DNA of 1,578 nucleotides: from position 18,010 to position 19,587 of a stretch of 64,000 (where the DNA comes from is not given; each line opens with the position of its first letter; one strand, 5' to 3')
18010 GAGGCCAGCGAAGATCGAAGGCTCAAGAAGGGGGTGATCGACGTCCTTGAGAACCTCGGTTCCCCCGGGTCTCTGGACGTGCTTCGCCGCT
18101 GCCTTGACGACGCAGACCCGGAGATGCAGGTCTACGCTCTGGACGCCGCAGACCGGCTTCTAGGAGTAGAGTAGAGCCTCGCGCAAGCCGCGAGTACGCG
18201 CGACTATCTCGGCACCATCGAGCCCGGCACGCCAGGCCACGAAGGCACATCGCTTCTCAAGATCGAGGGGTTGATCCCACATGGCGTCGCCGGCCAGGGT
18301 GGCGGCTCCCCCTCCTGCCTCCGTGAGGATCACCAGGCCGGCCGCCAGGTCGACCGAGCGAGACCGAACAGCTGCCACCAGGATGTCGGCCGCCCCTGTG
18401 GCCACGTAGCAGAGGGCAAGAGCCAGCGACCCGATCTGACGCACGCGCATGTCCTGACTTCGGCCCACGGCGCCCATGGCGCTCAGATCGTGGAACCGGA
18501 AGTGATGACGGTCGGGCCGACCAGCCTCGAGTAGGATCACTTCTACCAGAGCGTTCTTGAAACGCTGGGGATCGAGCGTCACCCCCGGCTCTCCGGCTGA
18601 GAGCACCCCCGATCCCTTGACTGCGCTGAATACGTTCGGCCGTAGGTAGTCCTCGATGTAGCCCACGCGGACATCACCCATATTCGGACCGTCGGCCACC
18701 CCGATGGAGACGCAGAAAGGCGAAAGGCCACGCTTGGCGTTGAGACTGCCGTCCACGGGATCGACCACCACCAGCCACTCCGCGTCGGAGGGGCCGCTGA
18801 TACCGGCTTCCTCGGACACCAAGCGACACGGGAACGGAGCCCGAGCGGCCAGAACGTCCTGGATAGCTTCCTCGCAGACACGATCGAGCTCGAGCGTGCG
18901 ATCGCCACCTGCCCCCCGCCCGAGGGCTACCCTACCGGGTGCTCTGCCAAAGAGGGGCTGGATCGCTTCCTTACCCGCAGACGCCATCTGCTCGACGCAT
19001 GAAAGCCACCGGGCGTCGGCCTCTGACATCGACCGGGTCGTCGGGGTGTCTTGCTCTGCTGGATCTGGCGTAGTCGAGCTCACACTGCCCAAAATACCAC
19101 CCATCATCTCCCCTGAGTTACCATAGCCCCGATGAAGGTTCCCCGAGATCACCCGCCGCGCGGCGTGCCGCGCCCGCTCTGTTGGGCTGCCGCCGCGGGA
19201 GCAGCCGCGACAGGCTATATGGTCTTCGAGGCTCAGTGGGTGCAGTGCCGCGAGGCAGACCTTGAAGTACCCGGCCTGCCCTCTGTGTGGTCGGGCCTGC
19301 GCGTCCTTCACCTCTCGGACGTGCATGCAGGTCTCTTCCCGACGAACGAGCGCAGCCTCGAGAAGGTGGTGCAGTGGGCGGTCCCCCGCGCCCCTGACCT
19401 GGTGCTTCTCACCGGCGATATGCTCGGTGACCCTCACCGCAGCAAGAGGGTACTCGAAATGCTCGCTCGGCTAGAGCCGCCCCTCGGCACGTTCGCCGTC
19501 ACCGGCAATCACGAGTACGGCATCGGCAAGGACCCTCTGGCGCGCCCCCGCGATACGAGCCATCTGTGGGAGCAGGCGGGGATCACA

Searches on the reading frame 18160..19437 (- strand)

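Call 6: search_protein_families(library=ncbifam, proteins=[window:18160-19437:-], max_evalue=0.00001)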
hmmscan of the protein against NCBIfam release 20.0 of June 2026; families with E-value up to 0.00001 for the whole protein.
window:18160-19437:- (425 aa): 5 families
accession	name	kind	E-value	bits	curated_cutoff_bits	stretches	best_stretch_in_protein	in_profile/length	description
NF009321.0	PRK12676.1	equivalog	1.7e-40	138.8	264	1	142-401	5-248/264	bifunctional fructose-bisphosphatase/inositol-phosphate phosphatase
NF010678.0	PRK14076.1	equivalog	2.8e-21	76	493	1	156-401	17-270/570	bifunctional NADP phosphatase/NAD kinase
TIGR02067.1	his_9_HisN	equivalog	5.7e-15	55.5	275.15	1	147-385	4-228/252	histidinol-phosphatase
NF008027.1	PRK10757.1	equivalog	2.7e-12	46.2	332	1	178-384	37-233/267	inositol-1-monophosphatase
TIGR01331.1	bisphos_cysQ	equivalog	9.1e-08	32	228.8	1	182-385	36-231/250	3'(2'),5'-bisphosphate nucleotidase CysQ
